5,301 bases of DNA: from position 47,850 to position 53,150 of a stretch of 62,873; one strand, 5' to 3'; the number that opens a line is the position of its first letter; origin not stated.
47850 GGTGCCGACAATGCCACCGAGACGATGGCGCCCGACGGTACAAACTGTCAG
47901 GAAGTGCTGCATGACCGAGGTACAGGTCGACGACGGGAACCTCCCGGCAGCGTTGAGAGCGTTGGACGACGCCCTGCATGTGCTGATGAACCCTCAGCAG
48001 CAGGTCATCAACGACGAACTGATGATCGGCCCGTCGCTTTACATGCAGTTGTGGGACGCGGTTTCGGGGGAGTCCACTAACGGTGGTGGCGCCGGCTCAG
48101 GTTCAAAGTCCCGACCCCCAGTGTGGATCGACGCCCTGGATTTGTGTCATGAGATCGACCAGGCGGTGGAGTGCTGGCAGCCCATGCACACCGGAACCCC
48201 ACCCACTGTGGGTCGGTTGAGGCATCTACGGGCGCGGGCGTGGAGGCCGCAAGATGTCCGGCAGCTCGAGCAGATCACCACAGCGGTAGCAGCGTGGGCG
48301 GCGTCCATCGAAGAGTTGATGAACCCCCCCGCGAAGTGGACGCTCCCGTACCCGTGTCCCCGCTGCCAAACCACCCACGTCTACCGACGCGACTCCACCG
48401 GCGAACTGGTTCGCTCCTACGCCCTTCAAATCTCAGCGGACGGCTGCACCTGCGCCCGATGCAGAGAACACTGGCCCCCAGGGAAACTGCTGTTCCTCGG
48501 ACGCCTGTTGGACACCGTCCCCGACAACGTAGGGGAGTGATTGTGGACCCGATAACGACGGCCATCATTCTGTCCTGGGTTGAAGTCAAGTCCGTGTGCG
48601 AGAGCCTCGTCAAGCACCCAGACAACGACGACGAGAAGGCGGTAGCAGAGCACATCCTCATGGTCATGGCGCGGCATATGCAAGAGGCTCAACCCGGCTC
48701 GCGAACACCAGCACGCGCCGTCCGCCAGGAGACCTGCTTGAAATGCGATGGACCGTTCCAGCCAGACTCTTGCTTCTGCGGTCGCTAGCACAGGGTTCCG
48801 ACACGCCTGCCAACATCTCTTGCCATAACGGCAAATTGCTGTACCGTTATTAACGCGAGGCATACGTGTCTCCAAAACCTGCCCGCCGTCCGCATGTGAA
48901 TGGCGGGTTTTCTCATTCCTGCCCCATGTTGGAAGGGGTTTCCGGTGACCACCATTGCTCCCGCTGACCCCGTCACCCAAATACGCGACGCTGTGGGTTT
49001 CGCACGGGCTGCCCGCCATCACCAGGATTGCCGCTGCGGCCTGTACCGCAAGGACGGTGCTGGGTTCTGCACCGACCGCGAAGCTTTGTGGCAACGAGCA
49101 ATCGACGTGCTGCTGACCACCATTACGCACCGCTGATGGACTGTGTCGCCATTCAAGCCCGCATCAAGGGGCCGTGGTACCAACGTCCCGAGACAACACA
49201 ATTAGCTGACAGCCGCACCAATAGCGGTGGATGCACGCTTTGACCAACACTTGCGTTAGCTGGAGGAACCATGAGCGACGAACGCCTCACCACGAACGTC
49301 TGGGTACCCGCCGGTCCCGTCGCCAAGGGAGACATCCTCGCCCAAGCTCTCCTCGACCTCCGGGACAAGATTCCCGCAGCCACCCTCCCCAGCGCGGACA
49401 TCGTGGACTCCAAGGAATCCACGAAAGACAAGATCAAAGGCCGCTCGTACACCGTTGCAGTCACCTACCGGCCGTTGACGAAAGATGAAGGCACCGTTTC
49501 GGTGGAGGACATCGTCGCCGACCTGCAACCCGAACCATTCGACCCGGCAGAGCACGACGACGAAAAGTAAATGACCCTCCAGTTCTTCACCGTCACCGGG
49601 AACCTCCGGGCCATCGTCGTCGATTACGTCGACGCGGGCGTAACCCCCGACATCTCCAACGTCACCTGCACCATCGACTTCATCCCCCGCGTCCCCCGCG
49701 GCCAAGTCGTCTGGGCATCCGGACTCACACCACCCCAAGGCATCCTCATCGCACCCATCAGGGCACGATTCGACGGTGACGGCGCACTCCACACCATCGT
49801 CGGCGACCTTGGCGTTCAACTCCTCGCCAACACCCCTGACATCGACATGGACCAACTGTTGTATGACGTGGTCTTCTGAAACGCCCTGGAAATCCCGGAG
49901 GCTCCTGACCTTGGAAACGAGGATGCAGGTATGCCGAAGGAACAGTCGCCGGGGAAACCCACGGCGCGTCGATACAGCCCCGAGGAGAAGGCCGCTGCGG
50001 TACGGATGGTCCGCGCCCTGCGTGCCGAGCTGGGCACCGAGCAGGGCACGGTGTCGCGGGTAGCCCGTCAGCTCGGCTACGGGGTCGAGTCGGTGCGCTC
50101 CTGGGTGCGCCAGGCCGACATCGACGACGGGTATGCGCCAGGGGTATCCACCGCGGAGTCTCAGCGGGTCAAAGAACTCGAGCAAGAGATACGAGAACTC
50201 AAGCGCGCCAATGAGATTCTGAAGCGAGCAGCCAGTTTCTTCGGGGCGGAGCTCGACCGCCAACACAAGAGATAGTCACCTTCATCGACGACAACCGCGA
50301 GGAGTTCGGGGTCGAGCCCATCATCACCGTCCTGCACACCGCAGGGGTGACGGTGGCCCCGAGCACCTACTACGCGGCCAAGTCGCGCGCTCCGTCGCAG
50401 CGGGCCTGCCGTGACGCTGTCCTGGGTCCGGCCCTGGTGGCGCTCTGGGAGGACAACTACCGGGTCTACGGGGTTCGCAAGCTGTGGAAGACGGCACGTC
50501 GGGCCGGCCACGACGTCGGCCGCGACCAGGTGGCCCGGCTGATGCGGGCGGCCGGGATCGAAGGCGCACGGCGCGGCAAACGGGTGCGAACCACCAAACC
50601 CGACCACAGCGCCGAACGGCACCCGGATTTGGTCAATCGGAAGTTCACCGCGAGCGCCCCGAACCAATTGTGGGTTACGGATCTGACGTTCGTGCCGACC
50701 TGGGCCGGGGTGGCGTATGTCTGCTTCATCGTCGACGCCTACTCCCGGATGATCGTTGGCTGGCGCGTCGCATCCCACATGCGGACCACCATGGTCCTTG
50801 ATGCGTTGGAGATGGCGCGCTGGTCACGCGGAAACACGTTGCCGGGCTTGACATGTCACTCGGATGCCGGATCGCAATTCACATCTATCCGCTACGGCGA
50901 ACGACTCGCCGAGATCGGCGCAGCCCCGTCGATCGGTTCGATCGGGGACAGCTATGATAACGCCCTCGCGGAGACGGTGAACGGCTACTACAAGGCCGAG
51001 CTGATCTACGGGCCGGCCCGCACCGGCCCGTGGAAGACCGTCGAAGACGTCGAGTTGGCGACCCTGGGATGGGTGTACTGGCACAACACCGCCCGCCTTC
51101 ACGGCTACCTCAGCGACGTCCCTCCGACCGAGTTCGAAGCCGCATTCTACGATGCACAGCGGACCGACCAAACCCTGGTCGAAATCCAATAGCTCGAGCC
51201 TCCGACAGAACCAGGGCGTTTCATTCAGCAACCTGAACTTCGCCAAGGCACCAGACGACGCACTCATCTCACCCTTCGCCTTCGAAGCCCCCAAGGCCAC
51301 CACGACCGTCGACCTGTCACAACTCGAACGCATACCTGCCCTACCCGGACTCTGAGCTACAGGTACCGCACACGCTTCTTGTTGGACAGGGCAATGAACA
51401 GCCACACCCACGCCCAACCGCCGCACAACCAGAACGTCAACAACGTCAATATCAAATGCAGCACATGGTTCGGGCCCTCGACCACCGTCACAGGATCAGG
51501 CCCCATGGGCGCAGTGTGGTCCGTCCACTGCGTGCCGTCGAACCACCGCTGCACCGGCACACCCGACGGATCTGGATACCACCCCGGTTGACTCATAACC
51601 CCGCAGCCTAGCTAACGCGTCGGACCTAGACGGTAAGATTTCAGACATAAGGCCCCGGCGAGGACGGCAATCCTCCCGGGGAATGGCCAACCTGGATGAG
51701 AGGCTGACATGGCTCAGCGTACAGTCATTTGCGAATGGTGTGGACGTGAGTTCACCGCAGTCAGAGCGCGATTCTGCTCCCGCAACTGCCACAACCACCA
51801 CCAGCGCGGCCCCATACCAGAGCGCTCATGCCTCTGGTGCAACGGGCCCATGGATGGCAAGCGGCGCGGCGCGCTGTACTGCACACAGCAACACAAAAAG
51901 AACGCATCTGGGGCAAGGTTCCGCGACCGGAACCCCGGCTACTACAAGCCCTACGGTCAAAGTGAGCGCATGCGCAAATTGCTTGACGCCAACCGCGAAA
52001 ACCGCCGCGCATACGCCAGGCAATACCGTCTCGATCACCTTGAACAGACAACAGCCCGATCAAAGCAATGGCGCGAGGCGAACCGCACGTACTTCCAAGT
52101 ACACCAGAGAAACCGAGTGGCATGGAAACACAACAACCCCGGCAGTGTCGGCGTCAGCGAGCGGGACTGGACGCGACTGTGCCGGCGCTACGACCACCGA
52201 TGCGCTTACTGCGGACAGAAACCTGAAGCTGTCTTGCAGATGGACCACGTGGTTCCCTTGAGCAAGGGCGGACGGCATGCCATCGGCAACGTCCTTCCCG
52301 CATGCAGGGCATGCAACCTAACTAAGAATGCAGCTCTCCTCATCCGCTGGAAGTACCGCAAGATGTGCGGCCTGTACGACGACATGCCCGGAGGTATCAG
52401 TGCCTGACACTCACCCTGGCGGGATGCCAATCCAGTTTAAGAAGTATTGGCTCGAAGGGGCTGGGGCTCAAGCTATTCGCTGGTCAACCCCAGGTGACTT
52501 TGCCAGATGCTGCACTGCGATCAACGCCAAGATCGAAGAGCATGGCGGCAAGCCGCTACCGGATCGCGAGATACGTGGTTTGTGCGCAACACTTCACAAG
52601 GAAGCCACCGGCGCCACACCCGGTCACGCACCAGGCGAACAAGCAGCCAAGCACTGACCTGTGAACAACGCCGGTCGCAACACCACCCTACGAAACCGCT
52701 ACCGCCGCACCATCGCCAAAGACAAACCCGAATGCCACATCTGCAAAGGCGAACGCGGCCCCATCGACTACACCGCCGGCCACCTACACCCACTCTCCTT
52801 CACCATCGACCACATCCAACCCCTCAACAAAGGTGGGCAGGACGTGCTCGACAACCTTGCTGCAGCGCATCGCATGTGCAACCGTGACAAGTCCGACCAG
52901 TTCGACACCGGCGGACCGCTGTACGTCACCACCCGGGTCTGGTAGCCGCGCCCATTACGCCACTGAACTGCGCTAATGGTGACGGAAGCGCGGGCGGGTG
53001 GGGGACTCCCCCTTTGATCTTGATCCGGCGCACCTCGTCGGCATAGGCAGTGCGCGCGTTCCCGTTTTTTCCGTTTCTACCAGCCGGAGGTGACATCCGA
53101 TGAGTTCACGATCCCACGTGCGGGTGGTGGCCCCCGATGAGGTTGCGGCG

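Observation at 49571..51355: Recent IS3-family insertion splitting a paralogue of a tail gene, with the IS end supplying the stop codon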

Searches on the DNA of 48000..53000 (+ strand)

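Call 4: search_dna_similar(query=window:48000-53000:+, collection=phages, mode=near, max_rows=30)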
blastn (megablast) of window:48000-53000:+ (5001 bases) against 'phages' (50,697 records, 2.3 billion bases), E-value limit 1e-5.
Records with a match: 1; places in all: 4; records where one place covers at least 80% of the query: 0.
Best place of each record, by identity: 80-90% 1.
By first word of the organism name: Mycobacterium 1.
By host as written in the record: - 1.
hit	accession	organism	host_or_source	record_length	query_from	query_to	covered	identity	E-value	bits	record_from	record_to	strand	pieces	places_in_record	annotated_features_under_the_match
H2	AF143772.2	Mycobacterium avium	-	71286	1878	3224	27%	82.2%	0e+0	1158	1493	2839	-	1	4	insertion sequence:IS1601 | IS1601-D | IS1601-C | IS1601-B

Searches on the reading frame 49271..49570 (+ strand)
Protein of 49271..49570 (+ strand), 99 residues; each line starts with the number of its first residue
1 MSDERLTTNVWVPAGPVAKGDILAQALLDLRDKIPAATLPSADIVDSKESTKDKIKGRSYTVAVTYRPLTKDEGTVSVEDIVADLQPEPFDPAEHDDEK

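Call 10: search_protein_families(library=pfam, proteins=[window:49271-49570:+], max_evalue=0.01)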
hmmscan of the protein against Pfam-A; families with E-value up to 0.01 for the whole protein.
window:49271-49570:+ (99 aa): 0 families

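Call 11: search_protein_families(library=phrogs, proteins=[window:49271-49570:+], max_evalue=0.01)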
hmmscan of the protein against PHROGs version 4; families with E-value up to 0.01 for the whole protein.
window:49271-49570:+ (99 aa): 0 families

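Call 64: find_encoding_contigs(protein=window:49271-49570:+, flank=5000, max_places=10)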
Protein window:49271-49570:+ (99 aa): 3 contigs read that carry it; 2 places shown.
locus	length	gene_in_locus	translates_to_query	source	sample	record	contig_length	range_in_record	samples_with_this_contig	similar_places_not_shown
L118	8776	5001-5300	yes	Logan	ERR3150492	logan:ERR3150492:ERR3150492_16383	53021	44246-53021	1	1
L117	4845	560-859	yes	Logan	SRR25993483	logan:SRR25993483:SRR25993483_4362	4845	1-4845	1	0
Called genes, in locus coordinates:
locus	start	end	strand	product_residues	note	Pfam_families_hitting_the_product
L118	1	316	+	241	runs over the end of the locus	-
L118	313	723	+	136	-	PF26802:DUF8270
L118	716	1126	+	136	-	-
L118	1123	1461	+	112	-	-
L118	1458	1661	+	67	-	-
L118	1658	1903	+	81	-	PF04545:Sigma70_r4 (weak), PF13560:HTH_31, PF01381:HTH_3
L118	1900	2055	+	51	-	-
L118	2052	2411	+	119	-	-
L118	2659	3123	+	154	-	-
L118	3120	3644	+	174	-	PF07463:NUMOD4, PF13392:HNH_3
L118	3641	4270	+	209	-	PF24030:DUF7341, PF24029:DUF7340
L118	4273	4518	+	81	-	-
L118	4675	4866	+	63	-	-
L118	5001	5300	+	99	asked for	-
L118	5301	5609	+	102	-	-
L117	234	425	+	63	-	-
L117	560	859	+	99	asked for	-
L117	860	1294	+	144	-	-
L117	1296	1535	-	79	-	PF10708:DUF2510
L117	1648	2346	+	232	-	PF01844:HNH, PF14279:HNH_5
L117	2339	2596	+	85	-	-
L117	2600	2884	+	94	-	PF01844:HNH, PF14279:HNH_5 (faint)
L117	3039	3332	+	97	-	-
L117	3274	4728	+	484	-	PF03237:Terminase_6N (weak)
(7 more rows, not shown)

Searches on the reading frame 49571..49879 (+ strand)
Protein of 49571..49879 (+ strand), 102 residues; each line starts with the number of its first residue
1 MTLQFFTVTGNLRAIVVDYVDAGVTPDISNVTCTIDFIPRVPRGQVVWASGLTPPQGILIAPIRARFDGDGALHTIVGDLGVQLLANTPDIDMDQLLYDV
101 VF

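Call 14: find_encoding_contigs(protein=window:49571-49879:+, flank=10000, max_places=10)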
Protein window:49571-49879:+ (102 aa): 2 contigs read that carry it; 1 place shown.
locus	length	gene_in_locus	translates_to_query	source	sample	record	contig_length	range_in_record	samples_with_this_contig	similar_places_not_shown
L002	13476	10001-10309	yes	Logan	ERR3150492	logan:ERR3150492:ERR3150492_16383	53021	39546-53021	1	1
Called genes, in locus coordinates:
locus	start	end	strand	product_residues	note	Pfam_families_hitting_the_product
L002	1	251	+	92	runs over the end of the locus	-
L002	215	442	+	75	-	-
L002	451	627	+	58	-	-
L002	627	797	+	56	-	-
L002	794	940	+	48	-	-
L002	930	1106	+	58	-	-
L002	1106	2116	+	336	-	PF13479:AAA_24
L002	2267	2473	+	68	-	-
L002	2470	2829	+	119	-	PF01844:HNH (weak)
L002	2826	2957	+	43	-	-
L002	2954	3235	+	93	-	-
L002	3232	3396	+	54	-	-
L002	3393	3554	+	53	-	-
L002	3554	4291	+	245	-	PF01844:HNH, PF14279:HNH_5 (weak)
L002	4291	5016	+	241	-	-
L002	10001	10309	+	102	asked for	-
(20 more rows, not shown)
